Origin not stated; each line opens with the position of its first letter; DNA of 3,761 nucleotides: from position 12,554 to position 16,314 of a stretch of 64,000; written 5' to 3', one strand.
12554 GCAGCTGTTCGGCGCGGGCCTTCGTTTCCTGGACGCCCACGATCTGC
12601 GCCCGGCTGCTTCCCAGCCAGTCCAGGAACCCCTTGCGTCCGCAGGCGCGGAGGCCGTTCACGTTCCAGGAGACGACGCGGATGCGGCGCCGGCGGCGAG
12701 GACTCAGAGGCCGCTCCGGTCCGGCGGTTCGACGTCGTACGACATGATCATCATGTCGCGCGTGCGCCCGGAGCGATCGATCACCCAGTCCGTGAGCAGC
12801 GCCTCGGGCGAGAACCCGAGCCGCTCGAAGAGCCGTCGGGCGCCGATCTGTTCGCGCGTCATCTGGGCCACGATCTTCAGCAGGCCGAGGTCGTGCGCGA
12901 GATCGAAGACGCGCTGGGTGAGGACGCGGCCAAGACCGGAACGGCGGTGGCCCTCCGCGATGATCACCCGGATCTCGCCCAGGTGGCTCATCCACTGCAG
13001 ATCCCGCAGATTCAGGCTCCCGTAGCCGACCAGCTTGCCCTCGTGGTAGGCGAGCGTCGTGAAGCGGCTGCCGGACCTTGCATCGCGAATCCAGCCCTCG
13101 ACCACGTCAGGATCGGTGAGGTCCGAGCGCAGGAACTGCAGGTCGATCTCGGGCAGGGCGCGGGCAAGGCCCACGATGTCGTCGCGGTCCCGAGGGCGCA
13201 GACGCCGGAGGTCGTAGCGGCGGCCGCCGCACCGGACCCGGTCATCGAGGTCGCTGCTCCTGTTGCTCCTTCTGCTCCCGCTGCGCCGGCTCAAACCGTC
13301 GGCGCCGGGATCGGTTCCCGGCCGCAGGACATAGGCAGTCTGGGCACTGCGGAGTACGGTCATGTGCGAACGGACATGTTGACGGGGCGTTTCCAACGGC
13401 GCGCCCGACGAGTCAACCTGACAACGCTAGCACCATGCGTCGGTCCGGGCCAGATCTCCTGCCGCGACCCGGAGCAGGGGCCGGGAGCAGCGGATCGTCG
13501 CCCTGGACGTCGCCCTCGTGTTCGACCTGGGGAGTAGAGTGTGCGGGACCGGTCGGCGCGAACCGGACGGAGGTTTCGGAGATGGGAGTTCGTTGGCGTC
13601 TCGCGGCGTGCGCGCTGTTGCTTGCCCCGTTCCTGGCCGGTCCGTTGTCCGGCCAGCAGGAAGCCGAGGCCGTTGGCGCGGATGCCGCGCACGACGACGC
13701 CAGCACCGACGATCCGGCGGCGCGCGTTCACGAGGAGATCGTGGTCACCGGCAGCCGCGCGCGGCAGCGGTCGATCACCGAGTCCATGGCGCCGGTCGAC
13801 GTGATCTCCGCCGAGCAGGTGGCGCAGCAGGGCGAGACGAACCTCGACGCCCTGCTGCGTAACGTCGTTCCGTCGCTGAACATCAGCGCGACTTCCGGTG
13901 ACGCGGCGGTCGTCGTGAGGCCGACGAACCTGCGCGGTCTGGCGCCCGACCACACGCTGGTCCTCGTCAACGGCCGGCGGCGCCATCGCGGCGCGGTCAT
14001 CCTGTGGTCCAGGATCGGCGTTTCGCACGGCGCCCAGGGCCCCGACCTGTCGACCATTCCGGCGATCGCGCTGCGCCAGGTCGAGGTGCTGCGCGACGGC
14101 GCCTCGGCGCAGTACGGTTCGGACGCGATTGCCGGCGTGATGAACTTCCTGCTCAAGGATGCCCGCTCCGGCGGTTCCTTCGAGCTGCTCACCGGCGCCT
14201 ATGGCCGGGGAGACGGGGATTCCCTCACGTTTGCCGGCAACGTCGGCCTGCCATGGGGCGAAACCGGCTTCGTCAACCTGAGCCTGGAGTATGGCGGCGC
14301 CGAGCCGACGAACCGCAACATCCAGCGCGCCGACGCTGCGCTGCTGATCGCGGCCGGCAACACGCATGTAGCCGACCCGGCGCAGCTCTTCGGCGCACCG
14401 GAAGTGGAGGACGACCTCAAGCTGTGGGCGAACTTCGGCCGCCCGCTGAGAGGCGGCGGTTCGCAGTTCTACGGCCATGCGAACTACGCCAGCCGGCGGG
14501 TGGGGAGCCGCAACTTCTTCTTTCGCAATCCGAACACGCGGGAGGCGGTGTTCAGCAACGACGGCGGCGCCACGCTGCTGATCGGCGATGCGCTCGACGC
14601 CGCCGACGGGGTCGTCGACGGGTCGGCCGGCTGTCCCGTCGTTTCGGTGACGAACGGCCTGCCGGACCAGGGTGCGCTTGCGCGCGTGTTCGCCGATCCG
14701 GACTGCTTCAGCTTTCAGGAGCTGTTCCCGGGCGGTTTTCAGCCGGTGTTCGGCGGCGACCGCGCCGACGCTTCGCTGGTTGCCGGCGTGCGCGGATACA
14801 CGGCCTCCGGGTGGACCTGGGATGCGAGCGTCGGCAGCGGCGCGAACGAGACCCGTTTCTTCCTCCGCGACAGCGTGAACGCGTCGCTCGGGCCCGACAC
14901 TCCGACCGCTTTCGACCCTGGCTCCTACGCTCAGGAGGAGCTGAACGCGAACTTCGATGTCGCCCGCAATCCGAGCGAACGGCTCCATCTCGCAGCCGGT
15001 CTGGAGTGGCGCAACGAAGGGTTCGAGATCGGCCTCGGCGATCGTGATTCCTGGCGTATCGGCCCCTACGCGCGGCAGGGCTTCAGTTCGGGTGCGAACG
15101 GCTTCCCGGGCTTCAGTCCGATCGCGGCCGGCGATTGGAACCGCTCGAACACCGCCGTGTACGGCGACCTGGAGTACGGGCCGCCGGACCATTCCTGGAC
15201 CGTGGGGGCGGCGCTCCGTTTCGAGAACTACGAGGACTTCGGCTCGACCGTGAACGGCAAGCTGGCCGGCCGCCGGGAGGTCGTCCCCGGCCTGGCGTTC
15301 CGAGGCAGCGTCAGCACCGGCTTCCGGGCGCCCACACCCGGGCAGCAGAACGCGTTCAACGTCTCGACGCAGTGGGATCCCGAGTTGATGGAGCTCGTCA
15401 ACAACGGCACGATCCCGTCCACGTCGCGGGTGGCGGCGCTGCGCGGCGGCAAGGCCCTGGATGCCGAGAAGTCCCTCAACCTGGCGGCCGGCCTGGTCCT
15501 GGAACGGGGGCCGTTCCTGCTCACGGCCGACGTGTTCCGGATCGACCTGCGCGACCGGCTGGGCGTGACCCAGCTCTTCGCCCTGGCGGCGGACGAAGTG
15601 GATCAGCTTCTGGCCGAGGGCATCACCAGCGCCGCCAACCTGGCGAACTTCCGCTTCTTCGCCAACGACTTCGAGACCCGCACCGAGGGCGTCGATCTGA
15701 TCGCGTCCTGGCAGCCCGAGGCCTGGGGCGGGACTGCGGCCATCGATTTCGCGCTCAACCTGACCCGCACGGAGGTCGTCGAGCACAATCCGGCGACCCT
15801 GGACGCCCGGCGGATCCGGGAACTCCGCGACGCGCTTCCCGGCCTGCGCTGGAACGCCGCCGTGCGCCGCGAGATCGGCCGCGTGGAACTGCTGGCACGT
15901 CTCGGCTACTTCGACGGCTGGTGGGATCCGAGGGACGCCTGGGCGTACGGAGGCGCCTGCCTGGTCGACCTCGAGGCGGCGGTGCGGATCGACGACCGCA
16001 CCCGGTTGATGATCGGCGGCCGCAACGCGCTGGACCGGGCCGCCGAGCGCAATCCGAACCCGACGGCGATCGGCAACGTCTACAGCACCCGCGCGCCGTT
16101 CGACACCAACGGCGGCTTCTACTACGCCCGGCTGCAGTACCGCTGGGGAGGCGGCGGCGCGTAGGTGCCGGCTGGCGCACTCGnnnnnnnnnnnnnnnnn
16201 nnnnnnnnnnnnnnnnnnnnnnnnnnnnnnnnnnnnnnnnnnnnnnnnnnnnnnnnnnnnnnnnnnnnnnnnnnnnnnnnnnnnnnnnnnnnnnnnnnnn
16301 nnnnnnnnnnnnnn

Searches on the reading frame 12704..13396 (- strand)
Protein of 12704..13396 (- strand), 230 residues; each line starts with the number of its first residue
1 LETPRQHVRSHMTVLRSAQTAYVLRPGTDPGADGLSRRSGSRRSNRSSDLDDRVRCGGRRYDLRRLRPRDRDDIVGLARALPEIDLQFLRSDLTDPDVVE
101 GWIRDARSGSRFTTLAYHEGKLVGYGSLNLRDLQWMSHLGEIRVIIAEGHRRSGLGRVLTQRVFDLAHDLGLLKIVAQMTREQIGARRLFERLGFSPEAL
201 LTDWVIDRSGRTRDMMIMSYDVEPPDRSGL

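Call 84: search_protein_families(library=pfam, proteins=[window:12704-13396:-], max_evalue=0.0001)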
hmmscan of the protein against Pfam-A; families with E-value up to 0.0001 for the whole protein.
window:12704-13396:- (230 aa): 5 families
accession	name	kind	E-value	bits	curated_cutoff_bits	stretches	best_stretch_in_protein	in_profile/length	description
PF00583.31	Acetyltransf_1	-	3.2e-13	50.4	20.7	1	97-195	23-116/116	Acetyltransferase (GNAT) family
PF13508.13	Acetyltransf_7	-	9.9e-09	35.9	27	1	115-196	7-83/84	Acetyltransferase (GNAT) domain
PF13302.13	Acetyltransf_3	-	2.1e-08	35.4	25.4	1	62-195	3-137/138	Acetyltransferase (GNAT) domain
PF13673.13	Acetyltransf_10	-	4.1e-06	27.2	23.6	1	107-196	27-108/128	Acetyltransferase (GNAT) domain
PF13420.13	Acetyltransf_4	-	2.5e-05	24.8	24.3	1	98-216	36-154/155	Acetyltransferase (GNAT) domain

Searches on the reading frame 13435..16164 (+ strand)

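Call 9: search_protein_families(library=ncbifam, proteins=[window:13435-16164:+], max_evalue=0.001)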
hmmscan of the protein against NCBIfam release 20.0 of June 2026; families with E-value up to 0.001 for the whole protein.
window:13435-16164:+ (909 aa): 17 families
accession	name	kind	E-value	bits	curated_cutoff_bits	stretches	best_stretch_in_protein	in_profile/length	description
TIGR01779.1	TonB-B12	equivalog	1.6e-20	73.2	599.7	1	96-286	27-196/614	TonB-dependent vitamin B12 receptor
TIGR01785.1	TonB-hemin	subfamily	1.4e-18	66.7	316.85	1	100-243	2-131/677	TonB-dependent heme/hemoglobin receptor family protein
NF010010.0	PRK13483.1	equivalog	4.1e-18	64.7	927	1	87-241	21-163/660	ligand-gated channel protein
NF010048.1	PRK13524.1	subfamily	4.6e-18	65.1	493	1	82-244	23-179/744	FepA family TonB-dependent siderophore receptor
NF010051.0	PRK13528.1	subfamily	9.7e-18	63.7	583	2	99-242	34-173/727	FepA family TonB-dependent siderophore receptor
NF007926.1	PRK10641.1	equivalog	9e-17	60.8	836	1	96-254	24-167/617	TonB-dependent vitamin B12 receptor BtuB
NF010038.0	PRK13513.1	equivalog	4.8e-16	58.4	942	1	94-244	29-168/659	ligand-gated channel protein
TIGR01786.1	TonB-hemlactrns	subfamily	2.4e-14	52.6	323.75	1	101-244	2-137/719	TonB-dependent hemoglobin/transferrin/lactoferrin family receptor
NF010011.0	PRK13484.1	equivalog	2.5e-14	52.5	1197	1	99-242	30-160/682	IreA family TonB-dependent siderophore receptor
NF007478.2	PRK10064.1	equivalog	1.1e-12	47.1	745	1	99-242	29-159/663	catecholate siderophore receptor CirA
NF010012.0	PRK13486.1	equivalog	4.5e-11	41.8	924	1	99-242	24-159/696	TonB-dependent receptor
NF050067.1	TonBEntbctnRecCfrA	equivalog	2.1e-09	36.2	1200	1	100-242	27-159/698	TonB-dependent ferric enterobactin receptor CfrA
NF052649.1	TonRcptRhtA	equivalog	2e-08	32.9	1100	1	80-245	24-172/744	TonB-dependent siderophore receptor RhtA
TIGR04056.1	OMP_RagA_SusC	subfamily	7.6e-08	31.1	368.25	1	100-235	79-198/981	SusC/RagA family TonB-linked outer membrane protein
TIGR01783.1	TonB-siderophor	subfamily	3.5e-07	29.2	223.5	1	121-286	6-150/649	TonB-dependent siderophore receptor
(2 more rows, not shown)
